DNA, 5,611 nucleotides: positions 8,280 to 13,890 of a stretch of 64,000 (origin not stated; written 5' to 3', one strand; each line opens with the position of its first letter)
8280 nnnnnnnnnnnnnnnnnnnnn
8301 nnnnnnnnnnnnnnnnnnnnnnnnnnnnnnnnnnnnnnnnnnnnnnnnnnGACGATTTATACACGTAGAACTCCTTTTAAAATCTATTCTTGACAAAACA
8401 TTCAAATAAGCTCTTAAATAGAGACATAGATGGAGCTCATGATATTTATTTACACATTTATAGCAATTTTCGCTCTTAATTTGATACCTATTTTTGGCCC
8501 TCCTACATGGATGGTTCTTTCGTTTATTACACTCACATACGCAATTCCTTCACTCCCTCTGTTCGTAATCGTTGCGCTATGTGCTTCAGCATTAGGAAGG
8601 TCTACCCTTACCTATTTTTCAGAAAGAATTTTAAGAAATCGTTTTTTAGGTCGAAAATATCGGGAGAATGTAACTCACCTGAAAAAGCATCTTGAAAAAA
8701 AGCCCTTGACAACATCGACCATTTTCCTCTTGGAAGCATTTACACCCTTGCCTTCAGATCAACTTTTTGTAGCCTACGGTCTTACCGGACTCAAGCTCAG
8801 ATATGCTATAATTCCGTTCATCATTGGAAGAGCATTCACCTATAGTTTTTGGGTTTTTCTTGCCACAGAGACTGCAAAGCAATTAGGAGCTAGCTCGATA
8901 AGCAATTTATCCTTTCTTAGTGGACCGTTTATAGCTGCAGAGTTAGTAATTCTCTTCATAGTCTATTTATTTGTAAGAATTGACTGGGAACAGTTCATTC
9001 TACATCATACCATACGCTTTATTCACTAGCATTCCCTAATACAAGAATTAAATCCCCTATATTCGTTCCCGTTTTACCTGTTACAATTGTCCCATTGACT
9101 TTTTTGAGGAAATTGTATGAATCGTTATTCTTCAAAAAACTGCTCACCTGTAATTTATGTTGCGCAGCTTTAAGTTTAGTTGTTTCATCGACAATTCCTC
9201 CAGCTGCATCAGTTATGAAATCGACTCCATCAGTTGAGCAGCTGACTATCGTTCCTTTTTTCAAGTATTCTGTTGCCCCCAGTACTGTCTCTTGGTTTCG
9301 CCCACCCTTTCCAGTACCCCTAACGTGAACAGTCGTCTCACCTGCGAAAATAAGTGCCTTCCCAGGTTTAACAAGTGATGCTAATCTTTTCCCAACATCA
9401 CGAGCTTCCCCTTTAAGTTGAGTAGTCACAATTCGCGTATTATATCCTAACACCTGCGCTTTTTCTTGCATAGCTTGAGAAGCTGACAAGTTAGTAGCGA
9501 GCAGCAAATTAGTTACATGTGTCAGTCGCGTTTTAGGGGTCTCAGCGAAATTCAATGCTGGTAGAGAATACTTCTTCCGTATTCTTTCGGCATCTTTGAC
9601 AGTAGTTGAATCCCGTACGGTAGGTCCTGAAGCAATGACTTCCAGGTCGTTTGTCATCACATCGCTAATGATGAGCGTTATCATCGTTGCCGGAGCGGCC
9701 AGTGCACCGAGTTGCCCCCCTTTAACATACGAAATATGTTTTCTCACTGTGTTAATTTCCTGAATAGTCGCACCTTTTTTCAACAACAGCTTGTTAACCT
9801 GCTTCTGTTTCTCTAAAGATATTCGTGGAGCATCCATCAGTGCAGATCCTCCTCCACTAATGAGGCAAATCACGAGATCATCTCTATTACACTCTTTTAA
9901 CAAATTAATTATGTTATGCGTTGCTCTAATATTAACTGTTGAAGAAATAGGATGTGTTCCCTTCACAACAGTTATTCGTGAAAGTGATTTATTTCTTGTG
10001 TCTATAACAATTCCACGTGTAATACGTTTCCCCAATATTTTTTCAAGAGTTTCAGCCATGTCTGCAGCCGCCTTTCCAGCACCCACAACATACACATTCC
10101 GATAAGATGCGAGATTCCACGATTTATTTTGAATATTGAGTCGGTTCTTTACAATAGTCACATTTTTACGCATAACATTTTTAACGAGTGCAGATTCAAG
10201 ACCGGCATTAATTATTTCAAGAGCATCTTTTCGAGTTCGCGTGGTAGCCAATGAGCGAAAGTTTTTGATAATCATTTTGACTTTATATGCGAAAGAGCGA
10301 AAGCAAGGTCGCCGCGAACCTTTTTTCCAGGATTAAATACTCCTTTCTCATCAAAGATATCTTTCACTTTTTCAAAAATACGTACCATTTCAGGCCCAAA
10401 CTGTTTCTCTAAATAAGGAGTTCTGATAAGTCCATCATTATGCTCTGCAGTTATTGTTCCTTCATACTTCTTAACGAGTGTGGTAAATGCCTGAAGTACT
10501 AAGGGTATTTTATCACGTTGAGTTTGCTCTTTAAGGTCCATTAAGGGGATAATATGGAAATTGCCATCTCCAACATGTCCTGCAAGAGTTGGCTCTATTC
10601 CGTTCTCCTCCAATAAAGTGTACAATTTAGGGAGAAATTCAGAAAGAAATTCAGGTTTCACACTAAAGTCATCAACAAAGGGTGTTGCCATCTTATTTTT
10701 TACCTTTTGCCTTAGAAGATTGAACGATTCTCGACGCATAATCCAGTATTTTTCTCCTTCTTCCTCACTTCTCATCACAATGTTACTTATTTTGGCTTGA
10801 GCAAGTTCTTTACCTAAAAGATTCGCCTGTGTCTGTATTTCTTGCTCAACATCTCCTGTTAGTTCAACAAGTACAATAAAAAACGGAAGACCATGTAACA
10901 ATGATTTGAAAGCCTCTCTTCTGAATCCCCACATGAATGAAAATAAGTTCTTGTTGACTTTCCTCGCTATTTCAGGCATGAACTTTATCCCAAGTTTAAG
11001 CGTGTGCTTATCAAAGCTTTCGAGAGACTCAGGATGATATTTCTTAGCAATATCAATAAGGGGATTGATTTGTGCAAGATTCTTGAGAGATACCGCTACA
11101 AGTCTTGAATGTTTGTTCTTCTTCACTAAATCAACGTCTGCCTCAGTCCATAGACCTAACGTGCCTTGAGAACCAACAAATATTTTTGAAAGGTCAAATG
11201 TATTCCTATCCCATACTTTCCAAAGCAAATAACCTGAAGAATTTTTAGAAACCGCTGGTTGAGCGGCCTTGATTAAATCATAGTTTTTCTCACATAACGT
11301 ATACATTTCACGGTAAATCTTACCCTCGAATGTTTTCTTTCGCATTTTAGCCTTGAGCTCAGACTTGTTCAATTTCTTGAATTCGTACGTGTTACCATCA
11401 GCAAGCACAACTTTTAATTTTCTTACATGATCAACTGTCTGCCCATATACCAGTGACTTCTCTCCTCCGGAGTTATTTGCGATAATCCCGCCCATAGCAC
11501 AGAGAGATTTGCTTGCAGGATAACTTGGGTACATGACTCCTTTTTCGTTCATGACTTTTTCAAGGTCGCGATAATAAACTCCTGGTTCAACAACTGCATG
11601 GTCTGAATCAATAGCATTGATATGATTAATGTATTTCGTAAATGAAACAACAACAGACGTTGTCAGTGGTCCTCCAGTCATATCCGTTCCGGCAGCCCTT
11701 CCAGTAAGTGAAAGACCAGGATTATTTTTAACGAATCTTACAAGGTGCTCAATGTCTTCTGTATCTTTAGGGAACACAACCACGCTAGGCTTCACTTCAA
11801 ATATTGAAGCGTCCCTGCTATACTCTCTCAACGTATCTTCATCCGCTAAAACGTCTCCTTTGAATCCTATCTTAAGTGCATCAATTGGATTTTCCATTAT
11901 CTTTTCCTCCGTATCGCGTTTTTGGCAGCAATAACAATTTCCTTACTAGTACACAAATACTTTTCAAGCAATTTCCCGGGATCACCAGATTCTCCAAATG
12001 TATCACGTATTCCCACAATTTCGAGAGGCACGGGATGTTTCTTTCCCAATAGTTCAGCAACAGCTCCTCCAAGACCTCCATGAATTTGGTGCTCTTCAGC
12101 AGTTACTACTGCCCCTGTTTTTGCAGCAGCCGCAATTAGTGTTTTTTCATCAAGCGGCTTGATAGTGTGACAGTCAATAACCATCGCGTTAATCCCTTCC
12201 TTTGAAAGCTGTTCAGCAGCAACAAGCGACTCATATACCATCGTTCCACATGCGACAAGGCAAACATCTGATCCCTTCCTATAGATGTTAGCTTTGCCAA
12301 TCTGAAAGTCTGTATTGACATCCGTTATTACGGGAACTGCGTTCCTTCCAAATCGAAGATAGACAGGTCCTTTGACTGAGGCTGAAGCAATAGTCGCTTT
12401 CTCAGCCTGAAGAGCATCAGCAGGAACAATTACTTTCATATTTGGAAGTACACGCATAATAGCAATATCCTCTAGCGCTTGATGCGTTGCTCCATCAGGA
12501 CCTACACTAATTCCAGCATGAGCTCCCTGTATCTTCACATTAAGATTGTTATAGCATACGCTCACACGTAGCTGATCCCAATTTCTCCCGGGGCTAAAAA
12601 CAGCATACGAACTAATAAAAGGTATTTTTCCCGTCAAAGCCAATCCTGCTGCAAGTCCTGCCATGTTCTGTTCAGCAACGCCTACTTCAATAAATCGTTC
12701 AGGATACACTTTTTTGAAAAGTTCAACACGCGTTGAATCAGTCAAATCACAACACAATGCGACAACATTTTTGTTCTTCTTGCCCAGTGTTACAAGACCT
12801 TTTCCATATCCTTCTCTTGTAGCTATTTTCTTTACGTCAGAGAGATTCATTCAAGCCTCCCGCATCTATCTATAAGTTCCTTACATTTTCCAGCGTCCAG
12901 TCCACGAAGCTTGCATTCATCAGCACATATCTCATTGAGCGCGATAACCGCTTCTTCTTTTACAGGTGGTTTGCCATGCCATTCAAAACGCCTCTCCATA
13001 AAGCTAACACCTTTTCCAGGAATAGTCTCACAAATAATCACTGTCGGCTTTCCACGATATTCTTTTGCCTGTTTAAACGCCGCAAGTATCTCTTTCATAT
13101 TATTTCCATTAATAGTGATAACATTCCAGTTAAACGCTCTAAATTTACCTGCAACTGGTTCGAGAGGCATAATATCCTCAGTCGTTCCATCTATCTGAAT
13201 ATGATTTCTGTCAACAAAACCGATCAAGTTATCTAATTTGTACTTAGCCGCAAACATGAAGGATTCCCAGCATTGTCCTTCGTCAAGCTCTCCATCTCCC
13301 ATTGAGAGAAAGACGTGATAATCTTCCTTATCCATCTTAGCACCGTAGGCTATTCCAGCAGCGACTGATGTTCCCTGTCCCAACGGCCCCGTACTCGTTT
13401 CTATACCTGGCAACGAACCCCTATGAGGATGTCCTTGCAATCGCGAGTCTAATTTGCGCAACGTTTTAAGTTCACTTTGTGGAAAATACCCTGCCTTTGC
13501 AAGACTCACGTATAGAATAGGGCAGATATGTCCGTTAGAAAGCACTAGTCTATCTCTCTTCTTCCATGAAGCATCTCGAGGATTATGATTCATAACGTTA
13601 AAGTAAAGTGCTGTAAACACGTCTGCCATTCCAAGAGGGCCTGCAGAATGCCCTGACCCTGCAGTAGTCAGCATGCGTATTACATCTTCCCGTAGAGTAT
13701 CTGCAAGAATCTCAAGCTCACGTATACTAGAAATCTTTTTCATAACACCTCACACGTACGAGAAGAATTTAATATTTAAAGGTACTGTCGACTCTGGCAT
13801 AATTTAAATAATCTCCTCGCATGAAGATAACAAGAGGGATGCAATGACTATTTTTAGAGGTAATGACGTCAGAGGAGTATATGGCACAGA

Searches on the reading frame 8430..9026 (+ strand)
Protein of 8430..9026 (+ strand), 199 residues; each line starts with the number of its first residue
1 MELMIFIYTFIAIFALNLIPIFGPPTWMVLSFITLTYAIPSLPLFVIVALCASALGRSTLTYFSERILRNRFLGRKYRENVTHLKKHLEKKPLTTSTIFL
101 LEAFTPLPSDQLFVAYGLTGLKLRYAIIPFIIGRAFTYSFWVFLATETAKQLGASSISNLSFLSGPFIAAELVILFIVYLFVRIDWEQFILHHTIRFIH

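Call 13: search_protein_families(library=pfam, proteins=[window:8430-9026:+], max_evalue=0.001)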
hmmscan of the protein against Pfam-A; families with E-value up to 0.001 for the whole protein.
window:8430-9026:+ (199 aa): 1 family
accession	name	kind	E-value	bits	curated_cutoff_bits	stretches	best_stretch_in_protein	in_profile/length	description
PF09335.16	VTT_dom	-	8.9e-05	23.4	33.9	1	28-144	6-120/123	VTT domain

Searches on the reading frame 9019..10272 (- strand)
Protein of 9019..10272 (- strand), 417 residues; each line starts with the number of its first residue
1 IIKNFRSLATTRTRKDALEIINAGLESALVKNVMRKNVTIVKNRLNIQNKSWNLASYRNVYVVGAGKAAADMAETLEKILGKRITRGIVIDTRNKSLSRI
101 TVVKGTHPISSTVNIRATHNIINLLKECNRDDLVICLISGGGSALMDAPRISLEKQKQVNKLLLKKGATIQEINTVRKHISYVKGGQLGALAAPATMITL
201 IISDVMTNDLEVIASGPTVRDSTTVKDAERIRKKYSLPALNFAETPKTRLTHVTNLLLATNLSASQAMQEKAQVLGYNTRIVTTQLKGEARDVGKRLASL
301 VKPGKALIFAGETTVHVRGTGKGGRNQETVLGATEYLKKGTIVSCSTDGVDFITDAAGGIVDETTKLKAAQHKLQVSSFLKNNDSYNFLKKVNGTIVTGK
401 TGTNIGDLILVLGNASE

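Call 9: search_protein_families(library=pfam, proteins=[window:9019-10272:-], max_evalue=0.001)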
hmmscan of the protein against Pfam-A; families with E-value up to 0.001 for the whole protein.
window:9019-10272:- (417 aa): 2 families
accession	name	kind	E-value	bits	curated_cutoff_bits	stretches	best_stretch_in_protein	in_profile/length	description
PF13660.11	DUF4147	-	3.2e-72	243.2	23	1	17-238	2-223/234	Domain of unknown function (DUF4147)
PF05161.18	MOFRL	-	5.1e-30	104.3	28.3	1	306-407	2-106/106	MOFRL family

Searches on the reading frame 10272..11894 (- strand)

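Call 9: search_protein_families(library=pfam, proteins=[window:10272-11894:-], max_evalue=0.001)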
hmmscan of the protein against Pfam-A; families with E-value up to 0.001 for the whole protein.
window:10272-11894:- (540 aa): 2 families
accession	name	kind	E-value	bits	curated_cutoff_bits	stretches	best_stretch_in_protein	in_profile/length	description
PF02913.24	FAD-oxidase_C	-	7.7e-41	140.9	21.2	1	260-524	2-247/248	FAD linked oxidases, C-terminal domain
PF01565.28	FAD_binding_4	-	1.8e-30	105.9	26.4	1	36-171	1-137/139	FAD binding domain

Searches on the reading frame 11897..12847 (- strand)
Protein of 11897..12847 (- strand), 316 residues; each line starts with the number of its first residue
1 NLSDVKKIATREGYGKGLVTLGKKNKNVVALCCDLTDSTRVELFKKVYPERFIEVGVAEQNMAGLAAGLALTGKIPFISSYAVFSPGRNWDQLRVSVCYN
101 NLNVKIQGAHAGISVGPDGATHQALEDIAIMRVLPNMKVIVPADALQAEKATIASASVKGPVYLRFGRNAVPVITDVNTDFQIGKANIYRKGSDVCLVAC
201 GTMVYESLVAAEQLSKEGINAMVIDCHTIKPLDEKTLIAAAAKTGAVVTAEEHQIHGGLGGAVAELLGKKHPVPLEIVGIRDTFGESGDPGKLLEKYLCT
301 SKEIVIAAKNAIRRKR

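Call 9: search_protein_families(library=pfam, proteins=[window:11897-12847:-], max_evalue=0.001)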
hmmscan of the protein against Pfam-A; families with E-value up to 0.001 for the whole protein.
window:11897-12847:- (316 aa): 3 families
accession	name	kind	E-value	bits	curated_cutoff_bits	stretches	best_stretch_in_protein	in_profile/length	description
PF02779.29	Transket_pyr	-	2.6e-41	141.6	27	1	6-172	1-173/174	Transketolase, pyrimidine binding domain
PF02780.25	Transketolase_C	-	7.7e-34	116.7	25.9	1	184-304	1-124/124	Transketolase, C-terminal domain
PF22613.1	Transketolase_C_1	-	0.00011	22.8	27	1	191-297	10-110/113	Transketolase-like TK C-terminal domain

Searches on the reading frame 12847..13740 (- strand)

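Call 9: search_protein_families(library=pfam, proteins=[window:12847-13740:-], max_evalue=0.001)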
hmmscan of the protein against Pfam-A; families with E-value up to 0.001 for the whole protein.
window:12847-13740:- (297 aa): 3 families
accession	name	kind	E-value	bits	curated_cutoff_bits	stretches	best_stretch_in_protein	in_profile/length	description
PF00456.26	Transketolase_N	-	1.6e-61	208.6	22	1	13-268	6-271/334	Transketolase, thiamine diphosphate binding domain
PF00676.26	E1_dh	-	1e-14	54.7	22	1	94-235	78-220/300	Dehydrogenase E1 component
PF13292.11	DXP_synthase_N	-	1.1e-10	41.7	21.2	1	6-183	15-175/274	1-deoxy-D-xylulose-5-phosphate synthase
